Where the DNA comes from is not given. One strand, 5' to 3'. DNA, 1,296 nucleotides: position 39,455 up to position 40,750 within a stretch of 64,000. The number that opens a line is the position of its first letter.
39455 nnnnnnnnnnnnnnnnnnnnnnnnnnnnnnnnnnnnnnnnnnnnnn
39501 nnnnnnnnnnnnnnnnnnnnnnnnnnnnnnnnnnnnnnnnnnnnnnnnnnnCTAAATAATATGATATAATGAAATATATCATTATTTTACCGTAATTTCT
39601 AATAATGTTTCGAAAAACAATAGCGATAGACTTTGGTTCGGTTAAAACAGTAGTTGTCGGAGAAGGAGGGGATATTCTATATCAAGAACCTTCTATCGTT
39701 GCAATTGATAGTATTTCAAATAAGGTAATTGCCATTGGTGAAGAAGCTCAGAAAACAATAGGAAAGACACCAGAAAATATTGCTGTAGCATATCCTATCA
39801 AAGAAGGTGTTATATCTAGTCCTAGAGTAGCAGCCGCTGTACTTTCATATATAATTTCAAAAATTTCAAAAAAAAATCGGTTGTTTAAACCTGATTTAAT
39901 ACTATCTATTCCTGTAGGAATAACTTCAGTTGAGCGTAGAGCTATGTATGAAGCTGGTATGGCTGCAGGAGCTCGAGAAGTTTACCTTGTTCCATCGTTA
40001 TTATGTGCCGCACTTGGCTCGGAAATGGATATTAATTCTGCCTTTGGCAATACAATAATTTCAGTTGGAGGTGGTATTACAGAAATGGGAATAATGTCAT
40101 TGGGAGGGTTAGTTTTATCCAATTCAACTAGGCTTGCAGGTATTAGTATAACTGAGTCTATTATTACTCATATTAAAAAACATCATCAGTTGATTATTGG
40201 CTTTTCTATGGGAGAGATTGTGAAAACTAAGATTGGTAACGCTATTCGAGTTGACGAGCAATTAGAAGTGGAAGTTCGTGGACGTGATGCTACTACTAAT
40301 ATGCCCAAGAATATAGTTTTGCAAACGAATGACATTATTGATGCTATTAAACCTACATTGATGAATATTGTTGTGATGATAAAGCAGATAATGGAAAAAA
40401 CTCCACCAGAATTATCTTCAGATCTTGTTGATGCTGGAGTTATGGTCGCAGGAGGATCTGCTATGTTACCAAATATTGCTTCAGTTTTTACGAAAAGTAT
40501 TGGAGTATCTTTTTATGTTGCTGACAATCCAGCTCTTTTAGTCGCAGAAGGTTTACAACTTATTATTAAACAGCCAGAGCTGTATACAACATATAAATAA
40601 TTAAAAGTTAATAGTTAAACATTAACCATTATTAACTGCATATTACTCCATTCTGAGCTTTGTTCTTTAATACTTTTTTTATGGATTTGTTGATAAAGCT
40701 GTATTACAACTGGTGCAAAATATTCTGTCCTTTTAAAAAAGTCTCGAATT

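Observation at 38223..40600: Divergent gene pair: second MreB paralog with altered nucleotide-binding motif facing a 442-aa beta-rich membrane protein across a palindromic intergenic region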

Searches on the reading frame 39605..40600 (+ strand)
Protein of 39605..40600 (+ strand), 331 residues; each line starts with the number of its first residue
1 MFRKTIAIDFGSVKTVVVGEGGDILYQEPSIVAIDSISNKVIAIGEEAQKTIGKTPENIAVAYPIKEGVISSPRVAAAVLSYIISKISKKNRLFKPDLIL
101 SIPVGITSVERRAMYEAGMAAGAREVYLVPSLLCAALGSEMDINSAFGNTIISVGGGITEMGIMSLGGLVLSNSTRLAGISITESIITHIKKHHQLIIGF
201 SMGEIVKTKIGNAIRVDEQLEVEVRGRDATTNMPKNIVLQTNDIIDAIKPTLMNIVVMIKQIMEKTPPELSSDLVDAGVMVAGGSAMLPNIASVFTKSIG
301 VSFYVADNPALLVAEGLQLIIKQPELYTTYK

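Call 4: search_protein_families(library=pfam, proteins=[window:39605-40600:+], max_evalue=0.01)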
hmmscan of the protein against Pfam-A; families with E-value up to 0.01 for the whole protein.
window:39605-40600:+ (331 aa): 3 families
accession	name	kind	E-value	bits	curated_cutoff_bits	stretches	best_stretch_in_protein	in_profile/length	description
PF06723.19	MreB_Mbl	-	1.1e-95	320.7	27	1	4-324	2-322/327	MreB/Mbl protein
PF00022.25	Actin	-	9e-05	21.7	27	0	6-119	7-118/410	Actin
PF14450.12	FtsA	-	0.0002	22.2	31.8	1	151-307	2-111/127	Cell division protein FtsA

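Call 10: find_homologous_proteins(query=window:39605-40600:+)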
Query window:39605-40600:+ (331 aa): 4560 proteins with E <= 0.001 among 8000 candidates; the best 120 are listed.
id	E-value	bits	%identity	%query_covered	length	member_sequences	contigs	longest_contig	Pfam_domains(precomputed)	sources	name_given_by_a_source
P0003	3.2e-202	688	100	100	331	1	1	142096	PF06723.20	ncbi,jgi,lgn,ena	ncbi:MAG: rod shape-determining protein [bacterium]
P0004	4.3e-156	537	72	100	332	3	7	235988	PF06723.20,PF14450.13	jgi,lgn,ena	-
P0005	6.8e-151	520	72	100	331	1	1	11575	PF06723.20,PF14450.13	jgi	jgi:rod shape-determining protein MreB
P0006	1.0e-150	519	71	100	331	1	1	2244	PF06723.20,PF14450.13,PF00022.26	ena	-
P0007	2.5e-150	518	70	100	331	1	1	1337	PF06723.20,PF14450.13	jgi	jgi:rod shape-determining protein MreB and related proteins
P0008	7.6e-150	516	71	100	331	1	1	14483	PF06723.20,PF14450.13,PF00022.26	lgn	-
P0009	6.0e-149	514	70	100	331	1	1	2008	PF06723.20,PF14450.13,PF00022.26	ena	-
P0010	2.0e-102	361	38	97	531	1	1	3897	PF00012.27,PF06723.20,PF14450.13,PF00022.26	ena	-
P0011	1.1e-93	332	68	69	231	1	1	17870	PF06723.20,PF14450.13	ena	-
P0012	1.8e-89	318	48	100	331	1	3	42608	PF06723.20,PF14450.13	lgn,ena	-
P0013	3.7e-89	317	47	98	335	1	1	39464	PF06723.20,PF14450.13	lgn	-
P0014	1.6e-86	309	45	98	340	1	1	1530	PF06723.20,PF14450.13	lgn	-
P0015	2.4e-86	308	44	100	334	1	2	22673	PF06723.20,PF14450.13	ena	-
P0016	5.7e-86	307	45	98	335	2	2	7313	PF06723.20,PF14450.13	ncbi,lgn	-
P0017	1.5e-85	305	45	99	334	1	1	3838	PF06723.20,PF14450.13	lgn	-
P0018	1.4e-83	299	45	98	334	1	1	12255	PF00012.27,PF06723.20,PF14450.13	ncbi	-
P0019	4.1e-83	297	44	100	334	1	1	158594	PF06723.20,PF14450.13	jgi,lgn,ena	-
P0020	4.1e-83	297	44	95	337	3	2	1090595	PF06723.20,PF14450.13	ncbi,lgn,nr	ncbi:MAG: rod shape-determining protein [Candidatus Dojkabacteria bacterium]|nr:MAG: rod shape-deter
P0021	7.8e-83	297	43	99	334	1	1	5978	PF06723.20,PF00022.26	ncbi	-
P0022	1.4e-82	296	43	100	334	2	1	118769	PF06723.20,PF00022.26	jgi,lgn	jgi:rod shape-determining protein MreB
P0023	7.7e-82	293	43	98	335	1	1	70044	PF06723.20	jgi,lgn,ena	-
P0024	3.5e-81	291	45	93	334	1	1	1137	PF00012.27,PF06723.20,PF14450.13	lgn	-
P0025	3.7e-81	291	44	100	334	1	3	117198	PF06723.20,PF14450.13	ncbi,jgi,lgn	jgi:rod shape-determining protein MreB and related proteins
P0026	1.1e-80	289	43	96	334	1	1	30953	PF00012.27,PF06723.20,PF14450.13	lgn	-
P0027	1.2e-80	289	43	96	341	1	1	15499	PF06723.20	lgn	-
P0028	1.5e-80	289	43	98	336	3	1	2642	PF00012.27,PF06723.20,PF14450.13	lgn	-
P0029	2.1e-80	289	43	95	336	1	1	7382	PF00012.27,PF06723.20,PF14450.13,PF00022.26,PF11104.15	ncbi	-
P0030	2.2e-80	288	41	98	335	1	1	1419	PF06723.20,PF14450.13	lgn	-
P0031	3.8e-80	288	44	96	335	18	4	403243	PF00012.27,PF06723.20,PF14450.13,PF00022.26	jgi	jgi:rod shape-determining protein MreB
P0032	4.5e-80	287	45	98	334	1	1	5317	PF06723.20,PF14450.13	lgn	-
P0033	5.5e-80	287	43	99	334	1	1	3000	PF00012.27,PF06723.20,PF14450.13,PF00022.26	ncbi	-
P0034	7.7e-80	287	44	100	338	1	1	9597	PF00012.27,PF06723.20,PF14450.13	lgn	-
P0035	9.7e-80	286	43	96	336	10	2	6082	PF00012.27,PF06723.20,PF14450.13,PF00022.26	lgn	-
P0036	2.6e-79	285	43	94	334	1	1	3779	PF00012.27,PF06723.20,PF14450.13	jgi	-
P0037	2.6e-79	285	43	95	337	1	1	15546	PF00012.27,PF06723.20,PF14450.13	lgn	-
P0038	2.7e-79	285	43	95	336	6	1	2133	PF00012.27,PF06723.20,PF14450.13,PF00022.26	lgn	-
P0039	3.5e-78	281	41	98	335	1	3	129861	PF00012.27,PF06723.20,PF14450.13,PF00022.26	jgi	jgi:rod shape-determining protein MreB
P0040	2.3e-77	279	42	95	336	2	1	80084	PF00012.27,PF06723.20,PF14450.13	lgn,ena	-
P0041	3.3e-77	278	42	95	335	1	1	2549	PF00012.27,PF06723.20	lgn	-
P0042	5.6e-77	277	41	99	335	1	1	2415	PF00012.27,PF06723.20,PF14450.13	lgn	-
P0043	8.7e-77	277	40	98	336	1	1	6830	PF00012.27,PF06723.20,PF14450.13,PF00022.26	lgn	-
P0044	1.0e-76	276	42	95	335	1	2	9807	PF00012.27,PF06723.20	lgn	-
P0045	1.4e-76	276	41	98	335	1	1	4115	PF00012.27,PF06723.20,PF14450.13,PF00022.26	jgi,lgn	-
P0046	1.7e-76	276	40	99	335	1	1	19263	PF00012.27,PF06723.20,PF14450.13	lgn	-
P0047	1.8e-76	276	42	95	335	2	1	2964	PF06723.20,PF14450.13,PF00022.26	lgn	-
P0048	3.3e-76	275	41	96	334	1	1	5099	PF00012.27,PF06723.20,PF14450.13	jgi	-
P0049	4.5e-76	274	40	99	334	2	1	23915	PF00012.27,PF06723.20,PF14450.13,PF00022.26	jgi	jgi:rod shape-determining protein MreB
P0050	5.0e-76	274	40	99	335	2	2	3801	PF00012.27,PF06723.20,PF14450.13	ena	-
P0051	5.0e-76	274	42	97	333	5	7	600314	PF00012.27,PF06723.20,PF14450.13,PF00022.26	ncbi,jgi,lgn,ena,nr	ncbi:MAG: rod shape-determining protein [Candidatus Paceibacterota bacterium]|jgi:rod shape-determin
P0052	5.4e-76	274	42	99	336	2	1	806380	PF00012.27,PF06723.20,PF14450.13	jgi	jgi:rod shape-determining protein MreB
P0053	1.2e-75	273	42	96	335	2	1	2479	PF06723.20,PF14450.13,PF00022.26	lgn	-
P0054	1.5e-75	273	40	99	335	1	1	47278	PF00012.27,PF06723.20,PF14450.13,PF00022.26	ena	-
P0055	1.9e-75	272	39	96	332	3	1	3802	PF00012.27,PF06723.20,PF00022.26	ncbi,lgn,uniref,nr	ncbi:rod shape-determining protein [Candidatus Dojkabacteria bacterium]|uniref:Cell shape-determinin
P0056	2.0e-75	272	42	99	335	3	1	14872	PF00012.27,PF06723.20,PF14450.13,PF00022.26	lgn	-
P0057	2.7e-75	272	41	98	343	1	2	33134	PF00012.27,PF06723.20,PF14450.13,PF00022.26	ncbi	-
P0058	6.3e-75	271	41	98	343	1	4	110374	PF00012.27,PF06723.20,PF14450.13,PF00022.26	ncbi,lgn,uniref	ncbi:rod shape-determining protein [Hydrogenobacter thermophilus]|uniref:rod shape-determining prote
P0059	7.2e-75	270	40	98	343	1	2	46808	PF00012.27,PF06723.20,PF14450.13,PF00022.26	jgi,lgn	-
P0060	7.7e-75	270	40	98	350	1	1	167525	PF00012.27,PF06723.20,PF14450.13,PF00022.26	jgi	jgi:rod shape-determining protein MreB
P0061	8.0e-75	270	41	95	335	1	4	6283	PF00012.27,PF06723.20,PF14450.13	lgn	-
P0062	8.3e-75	270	39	99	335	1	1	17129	PF00012.27,PF06723.20,PF14450.13,PF11104.15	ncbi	-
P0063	8.7e-75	270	39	99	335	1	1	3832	PF00012.27,PF06723.20,PF14450.13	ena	-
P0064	1.0e-74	270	39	99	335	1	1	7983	PF00012.27,PF06723.20,PF14450.13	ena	-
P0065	1.1e-74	270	42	95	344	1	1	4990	PF00012.27,PF06723.20,PF14450.13,PF00022.26,PF11104.15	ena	-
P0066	1.5e-74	269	40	98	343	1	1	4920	PF00012.27,PF06723.20,PF14450.13,PF00022.26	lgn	-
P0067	1.5e-74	269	40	95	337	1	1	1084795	PF00012.27,PF06723.20,PF14450.13,PF00022.26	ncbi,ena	-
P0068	1.6e-74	269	40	98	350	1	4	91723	PF00012.27,PF06723.20,PF14450.13,PF00022.26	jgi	jgi:rod shape-determining protein MreB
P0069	1.6e-74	269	40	98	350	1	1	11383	PF00012.27,PF06723.20,PF14450.13,PF00022.26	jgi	jgi:rod shape-determining protein MreB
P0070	1.7e-74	269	40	98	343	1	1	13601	PF00012.27,PF06723.20,PF14450.13,PF00022.26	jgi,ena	-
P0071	2.5e-74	269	40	98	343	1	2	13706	PF00012.27,PF06723.20,PF14450.13,PF00022.26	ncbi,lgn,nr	ncbi:Rod shape-determining protein MreB [bacterium HR13]|nr:Rod shape-determining protein MreB [bact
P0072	2.6e-74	269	40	98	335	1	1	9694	PF00012.27,PF06723.20,PF14450.13,PF00022.26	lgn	-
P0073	2.9e-74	268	40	98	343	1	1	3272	PF00012.27,PF06723.20,PF14450.13,PF00022.26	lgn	-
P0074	3.3e-74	268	40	98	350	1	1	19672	PF00012.27,PF06723.20,PF14450.13,PF00022.26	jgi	jgi:rod shape-determining protein MreB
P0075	3.7e-74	268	42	95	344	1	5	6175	PF00012.27,PF06723.20,PF14450.13,PF00022.26,PF11104.15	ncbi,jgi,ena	jgi:rod shape-determining protein MreB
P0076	4.5e-74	268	40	98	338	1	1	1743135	PF00012.27,PF06723.20,PF14450.13,PF00022.26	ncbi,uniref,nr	ncbi:rod shape determining protein [Hydrogenobacter thermophilus TK-6]|uniref:Cell shape-determining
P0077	5.0e-74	268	40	95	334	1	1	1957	PF00012.27,PF06723.20,PF14450.13,PF00022.26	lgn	-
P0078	5.3e-74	268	39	99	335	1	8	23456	PF00012.27,PF06723.20,PF14450.13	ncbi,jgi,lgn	jgi:rod shape-determining protein MreB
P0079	5.4e-74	267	41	99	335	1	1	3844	PF00012.27,PF06723.20,PF14450.13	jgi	jgi:rod shape-determining protein MreB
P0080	5.4e-74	267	40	98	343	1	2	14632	PF00012.27,PF06723.20,PF14450.13,PF00022.26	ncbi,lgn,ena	-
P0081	5.6e-74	267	40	98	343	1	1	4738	PF00012.27,PF06723.20,PF14450.13,PF00022.26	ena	-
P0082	5.6e-74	267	42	97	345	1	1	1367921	PF00012.27,PF06723.20,PF14450.13,PF00022.26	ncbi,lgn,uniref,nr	ncbi:rod shape-determining protein [Thermocrinis minervae]|uniref:Cell shape-determining protein Mre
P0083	6.4e-74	267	42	100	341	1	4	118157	PF00012.27,PF06723.20,PF14450.13,PF00022.26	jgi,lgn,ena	jgi:rod shape-determining protein MreB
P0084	7.3e-74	267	40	98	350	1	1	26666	PF00012.27,PF06723.20,PF14450.13,PF00022.26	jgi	jgi:rod shape-determining protein MreB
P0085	7.6e-74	267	39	99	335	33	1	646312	PF00012.27,PF06723.20,PF14450.13,PF06277.18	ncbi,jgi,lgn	ncbi:MAG: rod shape-determining protein [Patescibacteria group bacterium]|jgi:rod shape-determining 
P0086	7.8e-74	267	39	99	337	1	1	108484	PF00012.27,PF06723.20,PF14450.13,PF00022.26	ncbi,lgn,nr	ncbi:MAG: rod shape-determining protein [bacterium]|nr:rod shape-determining protein [bacterium]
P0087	8.1e-74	267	40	95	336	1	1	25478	PF00012.27,PF06723.20,PF14450.13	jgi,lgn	jgi:rod shape-determining protein MreB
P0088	8.6e-74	267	41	97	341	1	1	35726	PF00012.27,PF06723.20,PF14450.13,PF00022.26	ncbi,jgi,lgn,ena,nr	ncbi:MAG: rod shape-determining protein [Aquifex sp.]|nr:MAG: rod shape-determining protein [Aquifex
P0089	8.6e-74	267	41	95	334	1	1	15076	PF00012.27,PF06723.20,PF14450.13,PF00022.26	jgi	jgi:rod shape-determining protein MreB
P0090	9.1e-74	267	40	98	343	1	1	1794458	PF00012.27,PF06723.20,PF14450.13,PF00022.26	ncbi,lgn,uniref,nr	ncbi:rod shape-determining protein [Hydrogenobacter thermophilus]|uniref:rod shape-determining prote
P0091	9.3e-74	267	40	99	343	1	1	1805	PF00012.27,PF06723.20,PF14450.13,PF00022.26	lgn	-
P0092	1.1e-73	266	41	97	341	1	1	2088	PF00012.27,PF06723.20,PF14450.13,PF00022.26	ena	-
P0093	1.2e-73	266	40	99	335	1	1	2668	PF00012.27,PF06723.20,PF14450.13,PF00022.26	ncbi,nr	ncbi:MAG: rod shape-determining protein [bacterium]|nr:rod shape-determining protein [bacterium]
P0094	1.3e-73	266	40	98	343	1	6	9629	PF00012.27,PF06723.20,PF14450.13,PF00022.26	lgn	-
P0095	1.4e-73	266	42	95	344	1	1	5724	PF00012.27,PF06723.20,PF14450.13,PF00022.26,PF11104.15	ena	-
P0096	1.8e-73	266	39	95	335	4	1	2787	PF00012.27,PF06723.20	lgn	-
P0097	2.1e-73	266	40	98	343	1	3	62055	PF00012.27,PF06723.20,PF14450.13,PF00022.26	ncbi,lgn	-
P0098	2.1e-73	266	41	98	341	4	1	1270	PF00012.27,PF06723.20,PF14450.13,PF00022.26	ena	-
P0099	2.7e-73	265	40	99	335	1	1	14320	PF00012.27,PF06723.20,PF14450.13,PF00022.26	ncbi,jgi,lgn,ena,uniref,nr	ncbi:rod shape-determining protein [bacterium (Candidatus Gribaldobacteria) CG23_combo_of_CG06-09_8_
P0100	3.0e-73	265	41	98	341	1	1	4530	PF00012.27,PF06723.20,PF14450.13,PF00022.26,PF06277.18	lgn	-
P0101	3.1e-73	265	39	99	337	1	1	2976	PF00012.27,PF06723.20,PF14450.13,PF00022.26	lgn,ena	-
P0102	3.2e-73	265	40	95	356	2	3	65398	PF00012.27,PF25216.1,PF06723.20,PF14450.13,PF00022.26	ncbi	-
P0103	3.4e-73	265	41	98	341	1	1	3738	PF00012.27,PF06723.20,PF14450.13,PF00022.26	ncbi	ncbi:rod shape-determining protein [Aquifex sp.]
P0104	3.8e-73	265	40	99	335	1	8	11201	PF00012.27,PF06723.20,PF14450.13,PF00022.26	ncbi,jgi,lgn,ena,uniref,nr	ncbi:rod shape-determining protein [bacterium (Candidatus Gribaldobacteria) CG10_big_fil_rev_8_21_14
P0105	4.8e-73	264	39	98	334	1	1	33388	PF00012.27,PF06723.20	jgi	jgi:rod shape-determining protein MreB and related proteins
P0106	5.4e-73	264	43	96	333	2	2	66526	PF00012.27,PF06723.20,PF14450.13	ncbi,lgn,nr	ncbi:rod shape-determining protein [Candidatus Dojkabacteria bacterium]|nr:rod shape-determining pro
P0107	6.5e-73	264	40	99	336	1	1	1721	PF00012.27,PF06723.20,PF14450.13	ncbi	-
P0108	7.7e-73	264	41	98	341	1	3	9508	PF00012.27,PF06723.20,PF14450.13,PF00022.26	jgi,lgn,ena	-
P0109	8.0e-73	264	39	99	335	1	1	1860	PF00012.27,PF06723.20,PF14450.13,PF00022.26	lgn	-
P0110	9.0e-73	263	40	97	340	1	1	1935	PF00012.27,PF06723.20,PF14450.13,PF00022.26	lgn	-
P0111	9.9e-73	263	39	99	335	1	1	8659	PF00012.27,PF06723.20,PF14450.13,PF00022.26,PF11104.15,PF06277.18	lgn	-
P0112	1.1e-72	263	39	98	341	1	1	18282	PF00012.27,PF06723.20,PF14450.13,PF00022.26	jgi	-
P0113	1.2e-72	263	41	97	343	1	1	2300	PF00012.27,PF06723.20,PF14450.13,PF00022.26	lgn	-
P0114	1.3e-72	263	41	93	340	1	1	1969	PF00012.27,PF25216.1,PF06723.20,PF14450.13,PF00022.26,PF11104.15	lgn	-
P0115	1.4e-72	263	40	99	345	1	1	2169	PF00012.27,PF06723.20,PF14450.13,PF00022.26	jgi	-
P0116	1.5e-72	263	41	97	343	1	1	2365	PF00012.27,PF06723.20,PF14450.13,PF00022.26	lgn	-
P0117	1.5e-72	263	42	95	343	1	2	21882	PF00012.27,PF06723.20,PF14450.13,PF00022.26,PF11104.15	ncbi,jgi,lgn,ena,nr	ncbi:MAG: rod shape-determining protein [Thermodesulfobacteria bacterium]|nr:rod shape-determining p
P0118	1.5e-72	263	39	95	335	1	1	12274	PF00012.27,PF06723.20,PF14450.13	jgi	jgi:rod shape-determining protein MreB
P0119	1.6e-72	263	40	99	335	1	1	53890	PF00012.27,PF06723.20,PF14450.13,PF00022.26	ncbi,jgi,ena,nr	ncbi:MAG: rod shape-determining protein [Parcubacteria group bacterium CG1_02_37_13]|nr:MAG: rod sha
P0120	1.7e-72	263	39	99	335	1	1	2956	PF00012.27,PF06723.20,PF14450.13,PF00022.26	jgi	-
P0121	1.8e-72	262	40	99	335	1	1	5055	PF00012.27,PF06723.20,PF14450.13,PF00022.26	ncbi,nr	ncbi:rod shape-determining protein [Candidatus Parcubacteria bacterium]|nr:rod shape-determining pro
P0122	2.0e-72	262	40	98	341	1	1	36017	PF00012.27,PF06723.20,PF14450.13,PF00022.26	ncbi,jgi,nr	ncbi:MAG: rod shape-determining protein [Aquificae bacterium]|nr:rod shape-determining protein [Aqui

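Call 12: find_encoding_contigs(protein=P0004, flank=6000, max_places=4)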
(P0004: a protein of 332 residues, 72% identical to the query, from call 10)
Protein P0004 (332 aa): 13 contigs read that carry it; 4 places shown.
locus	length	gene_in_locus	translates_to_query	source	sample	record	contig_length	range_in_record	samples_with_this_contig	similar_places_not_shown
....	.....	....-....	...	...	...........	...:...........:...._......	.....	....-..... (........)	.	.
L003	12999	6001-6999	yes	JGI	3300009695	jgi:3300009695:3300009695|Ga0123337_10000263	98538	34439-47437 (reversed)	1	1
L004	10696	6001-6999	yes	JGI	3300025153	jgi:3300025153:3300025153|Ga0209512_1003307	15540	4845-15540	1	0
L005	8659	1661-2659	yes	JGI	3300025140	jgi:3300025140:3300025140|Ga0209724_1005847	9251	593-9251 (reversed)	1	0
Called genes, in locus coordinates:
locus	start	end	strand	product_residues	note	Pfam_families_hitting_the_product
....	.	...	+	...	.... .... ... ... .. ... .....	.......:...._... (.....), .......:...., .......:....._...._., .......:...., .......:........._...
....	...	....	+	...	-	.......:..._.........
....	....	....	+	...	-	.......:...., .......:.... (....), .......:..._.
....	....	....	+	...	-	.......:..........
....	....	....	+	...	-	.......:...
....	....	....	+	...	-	-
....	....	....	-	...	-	-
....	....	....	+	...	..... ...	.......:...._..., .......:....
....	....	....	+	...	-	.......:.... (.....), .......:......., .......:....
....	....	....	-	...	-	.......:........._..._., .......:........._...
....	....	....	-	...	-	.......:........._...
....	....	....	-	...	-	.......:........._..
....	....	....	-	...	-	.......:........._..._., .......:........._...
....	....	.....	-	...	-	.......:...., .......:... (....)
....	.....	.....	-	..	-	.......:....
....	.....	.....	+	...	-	-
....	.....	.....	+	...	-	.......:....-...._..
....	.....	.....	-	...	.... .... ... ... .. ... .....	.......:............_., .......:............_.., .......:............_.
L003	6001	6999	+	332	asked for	PF06723:MreB_Mbl, PF14450:FtsA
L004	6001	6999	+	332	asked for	PF06723:MreB_Mbl, PF14450:FtsA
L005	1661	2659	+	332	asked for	PF06723:MreB_Mbl, PF14450:FtsA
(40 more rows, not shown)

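Call 13: find_encoding_contigs(protein=P0005, flank=6000, max_places=2)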
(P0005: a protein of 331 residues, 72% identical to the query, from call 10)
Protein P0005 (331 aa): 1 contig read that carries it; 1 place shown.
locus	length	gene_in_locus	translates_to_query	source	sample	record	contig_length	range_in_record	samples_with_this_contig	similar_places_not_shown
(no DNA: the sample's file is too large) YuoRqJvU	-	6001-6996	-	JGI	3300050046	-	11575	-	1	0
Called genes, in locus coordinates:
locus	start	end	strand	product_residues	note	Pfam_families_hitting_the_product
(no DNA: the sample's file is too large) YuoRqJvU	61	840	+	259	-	PF01476:LysM, PF01551:Peptidase_M23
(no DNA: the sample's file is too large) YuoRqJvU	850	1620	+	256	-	PF00160:Pro_isomerase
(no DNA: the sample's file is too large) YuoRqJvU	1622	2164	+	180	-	PF10531:SLBB (weak), PF06514:PsbU (weak), PF12836:HHH_3, PF00633:HHH (weak)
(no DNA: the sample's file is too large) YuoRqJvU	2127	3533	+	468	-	PF03772:Competence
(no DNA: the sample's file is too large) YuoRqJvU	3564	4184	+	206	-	PF00334:NDK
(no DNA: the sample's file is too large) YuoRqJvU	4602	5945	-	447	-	-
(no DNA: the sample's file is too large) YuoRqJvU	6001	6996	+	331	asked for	PF06723:MreB_Mbl, PF14450:FtsA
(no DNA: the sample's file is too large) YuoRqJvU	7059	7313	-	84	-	?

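Call 14: find_encoding_contigs(protein=P0011, flank=6000, max_places=2)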
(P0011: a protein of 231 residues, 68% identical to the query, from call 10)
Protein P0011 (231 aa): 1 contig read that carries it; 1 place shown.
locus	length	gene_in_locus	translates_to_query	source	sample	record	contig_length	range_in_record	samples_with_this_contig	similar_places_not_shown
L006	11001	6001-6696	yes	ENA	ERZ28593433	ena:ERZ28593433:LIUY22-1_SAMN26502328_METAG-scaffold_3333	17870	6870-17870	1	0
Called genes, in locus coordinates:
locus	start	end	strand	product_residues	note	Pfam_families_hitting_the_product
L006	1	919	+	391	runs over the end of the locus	PF01476:LysM, PF23473:LysM3_LYK4_5, PF01476:LysM, PF01551:Peptidase_M23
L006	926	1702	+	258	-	PF00160:Pro_isomerase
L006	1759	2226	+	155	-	PF10531:SLBB (weak), PF00633:HHH (weak), PF12836:HHH_3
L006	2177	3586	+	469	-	PF03772:Competence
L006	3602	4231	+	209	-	PF00334:NDK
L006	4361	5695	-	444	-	-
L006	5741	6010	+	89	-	PF06723:MreB_Mbl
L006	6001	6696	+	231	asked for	PF06723:MreB_Mbl, PF14450:FtsA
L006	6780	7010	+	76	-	-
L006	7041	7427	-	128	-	PF16320:Ribosomal_L12_N, PF00542:Ribosomal_L12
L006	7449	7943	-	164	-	PF00466:Ribosomal_L10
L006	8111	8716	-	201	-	PF00687:Ribosomal_L1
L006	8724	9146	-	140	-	PF03946:Ribosomal_L11_N, PF00298:Ribosomal_L11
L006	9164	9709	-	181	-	PF02357:NusG, PF00467:KOW (weak)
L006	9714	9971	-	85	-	PF00584:SecE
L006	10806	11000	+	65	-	?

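Call 20: find_encoding_contigs(protein=P0012, flank=6000, max_places=1)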
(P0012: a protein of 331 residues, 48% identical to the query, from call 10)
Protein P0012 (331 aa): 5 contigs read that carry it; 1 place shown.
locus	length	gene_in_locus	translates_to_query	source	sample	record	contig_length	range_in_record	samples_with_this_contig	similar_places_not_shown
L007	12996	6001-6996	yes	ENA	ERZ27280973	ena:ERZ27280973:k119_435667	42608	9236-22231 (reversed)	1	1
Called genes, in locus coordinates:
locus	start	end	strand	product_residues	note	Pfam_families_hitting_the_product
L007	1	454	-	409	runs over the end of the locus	PF00437:T2SSE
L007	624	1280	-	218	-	PF07963:N_methyl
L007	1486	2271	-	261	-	PF09992:NAGPA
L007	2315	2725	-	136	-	PF01451:LMWPc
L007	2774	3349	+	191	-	-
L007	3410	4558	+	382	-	PF00575:S1, PF23459:S1_RRP5 (faint), PF00575:S1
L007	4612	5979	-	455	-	-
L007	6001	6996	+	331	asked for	PF06723:MreB_Mbl, PF14450:FtsA (faint)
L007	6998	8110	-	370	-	-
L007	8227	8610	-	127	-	PF16320:Ribosomal_L12_N, PF00542:Ribosomal_L12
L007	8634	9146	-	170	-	PF00466:Ribosomal_L10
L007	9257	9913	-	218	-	PF00687:Ribosomal_L1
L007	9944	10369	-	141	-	PF03946:Ribosomal_L11_N, PF00298:Ribosomal_L11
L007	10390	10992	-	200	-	PF02357:NusG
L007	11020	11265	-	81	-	PF00584:SecE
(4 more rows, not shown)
